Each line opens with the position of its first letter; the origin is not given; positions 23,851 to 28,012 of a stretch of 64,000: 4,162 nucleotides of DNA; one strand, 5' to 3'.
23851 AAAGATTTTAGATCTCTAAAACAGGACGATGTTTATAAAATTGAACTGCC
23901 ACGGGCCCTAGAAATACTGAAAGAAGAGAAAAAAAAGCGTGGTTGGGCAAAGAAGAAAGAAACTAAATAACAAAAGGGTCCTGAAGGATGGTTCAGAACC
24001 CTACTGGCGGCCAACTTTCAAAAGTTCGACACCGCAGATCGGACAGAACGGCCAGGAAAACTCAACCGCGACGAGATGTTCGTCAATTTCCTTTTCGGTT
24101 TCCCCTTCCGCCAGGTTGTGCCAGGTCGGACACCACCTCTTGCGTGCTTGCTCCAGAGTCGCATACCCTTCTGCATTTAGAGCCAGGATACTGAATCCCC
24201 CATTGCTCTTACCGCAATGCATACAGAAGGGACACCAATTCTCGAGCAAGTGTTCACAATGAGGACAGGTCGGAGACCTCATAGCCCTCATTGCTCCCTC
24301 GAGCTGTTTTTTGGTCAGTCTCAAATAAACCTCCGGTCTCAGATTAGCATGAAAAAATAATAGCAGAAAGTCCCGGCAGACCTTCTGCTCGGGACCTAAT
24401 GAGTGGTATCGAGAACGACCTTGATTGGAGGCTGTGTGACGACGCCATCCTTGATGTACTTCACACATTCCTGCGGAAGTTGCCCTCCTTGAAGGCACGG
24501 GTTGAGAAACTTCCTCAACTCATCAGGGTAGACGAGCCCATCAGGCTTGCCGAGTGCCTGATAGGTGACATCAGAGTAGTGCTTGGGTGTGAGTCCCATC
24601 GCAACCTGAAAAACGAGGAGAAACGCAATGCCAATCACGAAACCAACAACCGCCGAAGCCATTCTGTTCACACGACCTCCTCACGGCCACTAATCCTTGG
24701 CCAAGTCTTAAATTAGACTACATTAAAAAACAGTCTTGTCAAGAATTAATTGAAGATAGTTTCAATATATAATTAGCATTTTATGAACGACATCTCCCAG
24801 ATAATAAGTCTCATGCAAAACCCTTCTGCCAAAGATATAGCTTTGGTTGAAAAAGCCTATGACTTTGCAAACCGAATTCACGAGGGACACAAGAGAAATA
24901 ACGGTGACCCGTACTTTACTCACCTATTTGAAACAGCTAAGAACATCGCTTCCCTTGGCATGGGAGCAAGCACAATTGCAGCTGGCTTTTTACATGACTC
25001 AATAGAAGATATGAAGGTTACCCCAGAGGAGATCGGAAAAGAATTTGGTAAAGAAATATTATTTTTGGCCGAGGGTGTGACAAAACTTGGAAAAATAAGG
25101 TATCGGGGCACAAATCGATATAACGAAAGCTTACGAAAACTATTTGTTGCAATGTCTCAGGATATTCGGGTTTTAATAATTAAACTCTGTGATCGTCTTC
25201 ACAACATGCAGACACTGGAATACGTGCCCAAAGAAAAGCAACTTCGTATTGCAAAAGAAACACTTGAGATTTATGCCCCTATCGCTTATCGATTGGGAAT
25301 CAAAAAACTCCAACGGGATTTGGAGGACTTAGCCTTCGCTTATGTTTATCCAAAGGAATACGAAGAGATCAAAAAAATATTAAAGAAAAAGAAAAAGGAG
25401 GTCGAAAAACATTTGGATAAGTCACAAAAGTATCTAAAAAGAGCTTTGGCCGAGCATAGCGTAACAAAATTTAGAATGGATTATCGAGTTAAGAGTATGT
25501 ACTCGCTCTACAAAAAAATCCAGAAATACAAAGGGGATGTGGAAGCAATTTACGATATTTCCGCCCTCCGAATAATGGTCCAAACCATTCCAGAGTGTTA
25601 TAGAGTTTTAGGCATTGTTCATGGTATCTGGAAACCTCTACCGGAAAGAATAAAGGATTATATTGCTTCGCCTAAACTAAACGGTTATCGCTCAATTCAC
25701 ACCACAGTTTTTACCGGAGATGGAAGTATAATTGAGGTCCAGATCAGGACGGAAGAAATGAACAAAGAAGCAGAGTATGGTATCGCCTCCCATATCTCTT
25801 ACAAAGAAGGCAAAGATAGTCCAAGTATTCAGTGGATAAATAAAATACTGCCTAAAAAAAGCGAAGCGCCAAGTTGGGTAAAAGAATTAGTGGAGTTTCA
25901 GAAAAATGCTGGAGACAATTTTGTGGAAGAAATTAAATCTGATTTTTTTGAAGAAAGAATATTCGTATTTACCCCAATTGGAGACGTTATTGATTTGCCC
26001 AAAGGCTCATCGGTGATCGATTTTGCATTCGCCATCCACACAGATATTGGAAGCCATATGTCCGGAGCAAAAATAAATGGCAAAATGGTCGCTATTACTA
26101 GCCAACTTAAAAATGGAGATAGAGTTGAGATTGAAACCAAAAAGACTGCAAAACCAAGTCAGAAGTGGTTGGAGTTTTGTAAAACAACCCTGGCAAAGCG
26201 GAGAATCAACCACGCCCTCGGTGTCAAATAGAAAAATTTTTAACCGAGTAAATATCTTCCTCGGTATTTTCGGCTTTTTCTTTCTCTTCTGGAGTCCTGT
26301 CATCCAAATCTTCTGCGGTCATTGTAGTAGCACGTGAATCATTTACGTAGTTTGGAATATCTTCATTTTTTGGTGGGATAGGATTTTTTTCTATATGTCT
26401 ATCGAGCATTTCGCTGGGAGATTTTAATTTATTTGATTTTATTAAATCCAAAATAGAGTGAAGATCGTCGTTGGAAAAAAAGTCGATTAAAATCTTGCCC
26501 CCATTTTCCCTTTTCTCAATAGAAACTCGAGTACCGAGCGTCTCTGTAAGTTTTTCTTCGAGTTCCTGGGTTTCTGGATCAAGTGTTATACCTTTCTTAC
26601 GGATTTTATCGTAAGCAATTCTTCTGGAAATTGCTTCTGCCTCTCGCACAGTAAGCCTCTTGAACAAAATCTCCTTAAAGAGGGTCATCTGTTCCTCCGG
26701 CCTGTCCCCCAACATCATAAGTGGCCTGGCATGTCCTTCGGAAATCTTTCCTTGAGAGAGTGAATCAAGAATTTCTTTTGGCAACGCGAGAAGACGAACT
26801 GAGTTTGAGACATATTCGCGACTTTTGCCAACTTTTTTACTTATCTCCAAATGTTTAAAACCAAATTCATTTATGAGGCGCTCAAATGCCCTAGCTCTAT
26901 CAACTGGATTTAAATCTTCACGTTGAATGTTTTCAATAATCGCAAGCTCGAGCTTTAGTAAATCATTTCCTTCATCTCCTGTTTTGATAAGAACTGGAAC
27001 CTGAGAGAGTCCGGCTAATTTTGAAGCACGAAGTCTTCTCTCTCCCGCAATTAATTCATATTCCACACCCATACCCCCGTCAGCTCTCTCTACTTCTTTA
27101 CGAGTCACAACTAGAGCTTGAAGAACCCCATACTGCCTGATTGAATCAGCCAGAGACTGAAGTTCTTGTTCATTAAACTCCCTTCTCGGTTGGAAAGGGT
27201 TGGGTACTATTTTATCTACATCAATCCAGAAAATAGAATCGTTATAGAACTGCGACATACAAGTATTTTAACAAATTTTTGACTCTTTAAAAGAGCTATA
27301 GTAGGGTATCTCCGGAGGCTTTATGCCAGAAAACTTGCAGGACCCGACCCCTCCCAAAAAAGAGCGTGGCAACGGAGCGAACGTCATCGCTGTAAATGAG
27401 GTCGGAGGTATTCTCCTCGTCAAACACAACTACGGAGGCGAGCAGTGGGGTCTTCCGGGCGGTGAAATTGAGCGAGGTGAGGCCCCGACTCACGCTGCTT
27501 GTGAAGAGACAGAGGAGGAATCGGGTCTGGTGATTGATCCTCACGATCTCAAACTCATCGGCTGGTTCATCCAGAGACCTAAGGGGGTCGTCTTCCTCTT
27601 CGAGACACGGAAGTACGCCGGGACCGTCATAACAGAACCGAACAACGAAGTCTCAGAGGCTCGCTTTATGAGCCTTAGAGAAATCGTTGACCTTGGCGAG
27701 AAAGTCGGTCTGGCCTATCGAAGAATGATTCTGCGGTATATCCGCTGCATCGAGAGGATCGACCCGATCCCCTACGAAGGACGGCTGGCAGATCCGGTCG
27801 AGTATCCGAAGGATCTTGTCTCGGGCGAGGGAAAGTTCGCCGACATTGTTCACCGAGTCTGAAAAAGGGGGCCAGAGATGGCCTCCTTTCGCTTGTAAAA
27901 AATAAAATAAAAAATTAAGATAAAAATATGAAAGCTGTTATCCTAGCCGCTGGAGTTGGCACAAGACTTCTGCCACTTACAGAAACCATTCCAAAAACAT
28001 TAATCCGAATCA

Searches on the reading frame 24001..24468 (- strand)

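Call 29: search_protein_families(library=pfam, proteins=[window:24001-24468:-], max_evalue=0.01)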
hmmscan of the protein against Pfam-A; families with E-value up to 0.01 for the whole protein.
window:24001-24468:- (155 aa): 2 families
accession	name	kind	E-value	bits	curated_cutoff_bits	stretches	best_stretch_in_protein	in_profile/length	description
PF13248.11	Zn_ribbon_3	-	9.3e-05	22.2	27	0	135-149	12-26/26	zinc-ribbon domain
PF12773.13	DZR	-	0.0028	18.2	27.3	0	67-86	26-45/45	Double zinc ribbon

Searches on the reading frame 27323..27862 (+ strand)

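Call 29: search_protein_families(library=pfam, proteins=[window:27323-27862:+], max_evalue=0.01)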
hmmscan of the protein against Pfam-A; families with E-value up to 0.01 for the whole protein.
window:27323-27862:+ (179 aa): 1 family
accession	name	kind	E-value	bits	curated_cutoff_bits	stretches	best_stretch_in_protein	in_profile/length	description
PF00293.34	NUDIX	-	6.9e-17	62.1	21.1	1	16-124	3-119/134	NUDIX domain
